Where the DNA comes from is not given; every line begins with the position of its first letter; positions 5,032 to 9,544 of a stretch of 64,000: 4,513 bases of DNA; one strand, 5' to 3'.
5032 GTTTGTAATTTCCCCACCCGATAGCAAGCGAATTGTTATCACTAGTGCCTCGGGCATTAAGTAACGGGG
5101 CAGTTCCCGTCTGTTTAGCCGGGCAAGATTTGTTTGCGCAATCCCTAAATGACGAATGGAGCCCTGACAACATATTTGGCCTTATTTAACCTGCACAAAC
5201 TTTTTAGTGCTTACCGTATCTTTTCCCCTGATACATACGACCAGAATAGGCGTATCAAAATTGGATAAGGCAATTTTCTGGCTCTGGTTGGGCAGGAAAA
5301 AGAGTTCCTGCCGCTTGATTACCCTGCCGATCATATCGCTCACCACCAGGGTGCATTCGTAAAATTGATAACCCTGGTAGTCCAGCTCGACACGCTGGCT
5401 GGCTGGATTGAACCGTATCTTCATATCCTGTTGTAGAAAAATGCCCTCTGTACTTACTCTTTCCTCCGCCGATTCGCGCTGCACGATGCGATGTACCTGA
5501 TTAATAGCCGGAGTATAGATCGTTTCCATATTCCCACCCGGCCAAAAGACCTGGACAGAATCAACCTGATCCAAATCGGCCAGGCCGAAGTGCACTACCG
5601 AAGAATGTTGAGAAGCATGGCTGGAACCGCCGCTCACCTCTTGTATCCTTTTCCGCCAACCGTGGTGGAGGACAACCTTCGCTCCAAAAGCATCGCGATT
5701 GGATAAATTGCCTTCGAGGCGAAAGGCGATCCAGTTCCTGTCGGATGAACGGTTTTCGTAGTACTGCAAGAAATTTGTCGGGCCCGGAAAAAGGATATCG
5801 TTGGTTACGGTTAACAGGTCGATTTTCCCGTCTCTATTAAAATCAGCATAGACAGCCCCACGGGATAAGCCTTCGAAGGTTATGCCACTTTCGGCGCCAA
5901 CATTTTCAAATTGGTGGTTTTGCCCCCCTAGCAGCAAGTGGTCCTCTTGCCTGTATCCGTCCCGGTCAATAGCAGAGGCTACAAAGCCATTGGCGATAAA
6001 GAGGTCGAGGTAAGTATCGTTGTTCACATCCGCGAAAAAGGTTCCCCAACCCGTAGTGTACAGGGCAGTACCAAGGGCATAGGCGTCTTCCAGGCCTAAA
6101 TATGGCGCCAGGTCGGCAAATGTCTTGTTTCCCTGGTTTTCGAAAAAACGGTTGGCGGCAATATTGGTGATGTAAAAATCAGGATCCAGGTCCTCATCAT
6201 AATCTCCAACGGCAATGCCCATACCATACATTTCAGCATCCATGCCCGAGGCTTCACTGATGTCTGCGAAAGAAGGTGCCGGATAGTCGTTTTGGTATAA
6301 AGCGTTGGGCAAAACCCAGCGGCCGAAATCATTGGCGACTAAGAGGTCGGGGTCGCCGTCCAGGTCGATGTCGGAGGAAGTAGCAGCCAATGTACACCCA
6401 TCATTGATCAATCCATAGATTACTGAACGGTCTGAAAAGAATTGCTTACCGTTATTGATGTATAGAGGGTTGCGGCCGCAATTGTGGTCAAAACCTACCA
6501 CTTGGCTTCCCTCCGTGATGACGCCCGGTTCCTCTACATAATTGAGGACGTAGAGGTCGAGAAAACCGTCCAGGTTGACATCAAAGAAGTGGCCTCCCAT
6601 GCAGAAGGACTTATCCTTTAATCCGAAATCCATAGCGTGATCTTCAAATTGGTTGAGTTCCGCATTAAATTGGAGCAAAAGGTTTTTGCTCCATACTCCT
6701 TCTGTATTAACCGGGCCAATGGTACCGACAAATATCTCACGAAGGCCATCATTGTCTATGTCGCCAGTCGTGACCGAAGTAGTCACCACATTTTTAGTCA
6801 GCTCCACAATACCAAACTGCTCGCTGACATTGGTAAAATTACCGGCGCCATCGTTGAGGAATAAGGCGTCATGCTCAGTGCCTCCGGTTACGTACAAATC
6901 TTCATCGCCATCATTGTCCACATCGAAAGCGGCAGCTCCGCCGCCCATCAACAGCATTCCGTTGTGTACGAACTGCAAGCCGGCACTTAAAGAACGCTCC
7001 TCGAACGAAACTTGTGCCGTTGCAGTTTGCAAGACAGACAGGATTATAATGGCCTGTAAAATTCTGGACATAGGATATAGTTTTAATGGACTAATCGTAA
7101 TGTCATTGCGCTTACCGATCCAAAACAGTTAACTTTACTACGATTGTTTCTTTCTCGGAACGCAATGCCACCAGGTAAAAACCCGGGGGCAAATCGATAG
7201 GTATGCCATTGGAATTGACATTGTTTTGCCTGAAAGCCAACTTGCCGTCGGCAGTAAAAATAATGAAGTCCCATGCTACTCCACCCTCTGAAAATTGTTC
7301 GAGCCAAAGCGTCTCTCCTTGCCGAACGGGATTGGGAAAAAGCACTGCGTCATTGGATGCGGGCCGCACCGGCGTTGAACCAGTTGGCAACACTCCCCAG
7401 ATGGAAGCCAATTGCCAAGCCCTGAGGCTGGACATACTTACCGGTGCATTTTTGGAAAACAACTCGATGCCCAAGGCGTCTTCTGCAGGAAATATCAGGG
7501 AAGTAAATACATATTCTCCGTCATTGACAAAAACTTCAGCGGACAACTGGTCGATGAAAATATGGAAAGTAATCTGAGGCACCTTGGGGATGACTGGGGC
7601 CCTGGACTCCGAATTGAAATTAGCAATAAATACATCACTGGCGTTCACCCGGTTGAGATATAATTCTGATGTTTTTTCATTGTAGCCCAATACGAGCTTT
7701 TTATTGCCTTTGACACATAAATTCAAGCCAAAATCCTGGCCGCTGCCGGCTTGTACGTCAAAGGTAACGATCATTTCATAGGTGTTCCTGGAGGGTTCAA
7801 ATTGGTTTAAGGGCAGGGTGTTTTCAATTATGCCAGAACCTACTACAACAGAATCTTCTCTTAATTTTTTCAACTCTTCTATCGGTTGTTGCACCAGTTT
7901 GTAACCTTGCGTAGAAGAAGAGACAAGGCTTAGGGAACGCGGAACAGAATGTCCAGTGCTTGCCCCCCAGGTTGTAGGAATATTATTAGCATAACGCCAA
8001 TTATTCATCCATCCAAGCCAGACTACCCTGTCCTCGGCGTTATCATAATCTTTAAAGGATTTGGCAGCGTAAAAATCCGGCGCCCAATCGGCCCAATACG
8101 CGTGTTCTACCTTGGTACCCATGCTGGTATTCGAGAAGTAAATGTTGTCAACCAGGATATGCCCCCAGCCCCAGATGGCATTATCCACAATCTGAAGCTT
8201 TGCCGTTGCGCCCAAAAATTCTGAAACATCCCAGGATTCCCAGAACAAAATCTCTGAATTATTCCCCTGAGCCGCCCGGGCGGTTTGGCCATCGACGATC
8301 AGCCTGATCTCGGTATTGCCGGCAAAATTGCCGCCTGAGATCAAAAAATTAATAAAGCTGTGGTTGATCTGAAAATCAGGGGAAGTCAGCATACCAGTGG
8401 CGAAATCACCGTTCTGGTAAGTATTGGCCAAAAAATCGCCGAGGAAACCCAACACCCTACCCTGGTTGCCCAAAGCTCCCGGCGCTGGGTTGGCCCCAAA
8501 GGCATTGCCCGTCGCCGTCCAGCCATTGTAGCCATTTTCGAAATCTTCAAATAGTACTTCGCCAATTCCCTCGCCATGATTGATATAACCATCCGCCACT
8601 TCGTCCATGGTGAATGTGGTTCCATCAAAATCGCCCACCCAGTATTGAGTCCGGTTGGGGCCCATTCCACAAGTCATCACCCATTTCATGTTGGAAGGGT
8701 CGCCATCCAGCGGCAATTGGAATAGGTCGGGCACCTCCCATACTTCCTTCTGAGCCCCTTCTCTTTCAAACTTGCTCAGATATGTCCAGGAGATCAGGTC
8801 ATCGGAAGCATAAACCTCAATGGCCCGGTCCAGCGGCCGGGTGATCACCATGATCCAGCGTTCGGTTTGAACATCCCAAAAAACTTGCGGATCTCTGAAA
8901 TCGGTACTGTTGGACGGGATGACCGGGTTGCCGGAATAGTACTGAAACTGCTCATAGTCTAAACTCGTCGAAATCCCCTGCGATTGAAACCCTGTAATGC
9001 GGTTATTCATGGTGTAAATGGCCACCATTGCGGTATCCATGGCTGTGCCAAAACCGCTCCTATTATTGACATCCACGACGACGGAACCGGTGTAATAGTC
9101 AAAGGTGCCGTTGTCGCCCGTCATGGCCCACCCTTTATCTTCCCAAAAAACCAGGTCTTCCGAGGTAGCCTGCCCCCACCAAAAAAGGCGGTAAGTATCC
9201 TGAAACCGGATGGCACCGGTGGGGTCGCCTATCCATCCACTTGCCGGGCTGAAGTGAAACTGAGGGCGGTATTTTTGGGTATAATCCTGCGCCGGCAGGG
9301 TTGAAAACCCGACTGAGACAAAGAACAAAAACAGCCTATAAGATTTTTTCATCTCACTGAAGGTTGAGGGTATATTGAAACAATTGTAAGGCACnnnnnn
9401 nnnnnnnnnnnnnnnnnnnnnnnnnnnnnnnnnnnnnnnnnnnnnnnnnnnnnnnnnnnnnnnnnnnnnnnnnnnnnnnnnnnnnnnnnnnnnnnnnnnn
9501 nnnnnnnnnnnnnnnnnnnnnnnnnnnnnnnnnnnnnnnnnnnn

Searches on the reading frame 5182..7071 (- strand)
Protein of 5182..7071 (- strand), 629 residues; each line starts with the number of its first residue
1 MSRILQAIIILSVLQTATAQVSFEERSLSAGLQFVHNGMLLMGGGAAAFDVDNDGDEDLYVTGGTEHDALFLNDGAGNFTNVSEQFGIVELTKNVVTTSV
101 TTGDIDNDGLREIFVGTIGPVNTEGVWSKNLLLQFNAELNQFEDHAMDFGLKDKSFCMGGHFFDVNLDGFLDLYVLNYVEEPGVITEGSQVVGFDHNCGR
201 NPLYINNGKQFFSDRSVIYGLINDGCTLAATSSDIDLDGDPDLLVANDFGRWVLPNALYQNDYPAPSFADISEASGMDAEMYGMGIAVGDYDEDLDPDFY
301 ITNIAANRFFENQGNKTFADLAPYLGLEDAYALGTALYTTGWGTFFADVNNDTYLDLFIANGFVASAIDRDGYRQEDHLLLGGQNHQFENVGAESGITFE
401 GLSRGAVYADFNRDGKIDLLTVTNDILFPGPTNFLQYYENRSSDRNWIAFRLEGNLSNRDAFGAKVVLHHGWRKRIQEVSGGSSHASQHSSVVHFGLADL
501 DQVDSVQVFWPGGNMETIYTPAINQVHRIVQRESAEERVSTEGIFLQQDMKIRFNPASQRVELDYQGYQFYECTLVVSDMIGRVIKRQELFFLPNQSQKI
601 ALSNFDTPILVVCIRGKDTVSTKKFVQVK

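Call 82: search_protein_families(library=pfam, proteins=[window:5182-7071:-], max_evalue=0.000001)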
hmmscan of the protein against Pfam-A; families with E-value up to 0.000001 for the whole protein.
window:5182-7071:- (629 aa): 3 families
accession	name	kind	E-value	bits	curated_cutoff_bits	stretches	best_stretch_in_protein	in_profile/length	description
PF13517.12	FG-GAP_3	-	3.5e-31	108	26.9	2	50-115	1-61/61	FG-GAP-like repeat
PF07593.17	UnbV_ASPIC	-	2.3e-18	66.3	23.4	1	461-527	1-67/68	ASPIC and UnbV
PF01839.29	FG-GAP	-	1.2e-09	38.3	22.1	0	98-117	3-22/37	FG-GAP repeat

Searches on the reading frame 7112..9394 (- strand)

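Call 82: search_protein_families(library=pfam, proteins=[window:7112-9394:-], max_evalue=0.000001)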
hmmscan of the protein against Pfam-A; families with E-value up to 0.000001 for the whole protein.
window:7112-9394:- (760 aa): 2 families
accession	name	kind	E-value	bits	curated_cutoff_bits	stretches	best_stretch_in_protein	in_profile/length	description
PF00251.26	Glyco_hydro_32N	-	5e-54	184.4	22.1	2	47-265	1-239/307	Glycosyl hydrolases family 32 N-terminal domain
PF08244.19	Glyco_hydro_32C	-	3.6e-29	102.3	21.9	1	507-661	1-158/158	Glycosyl hydrolases family 32 C terminal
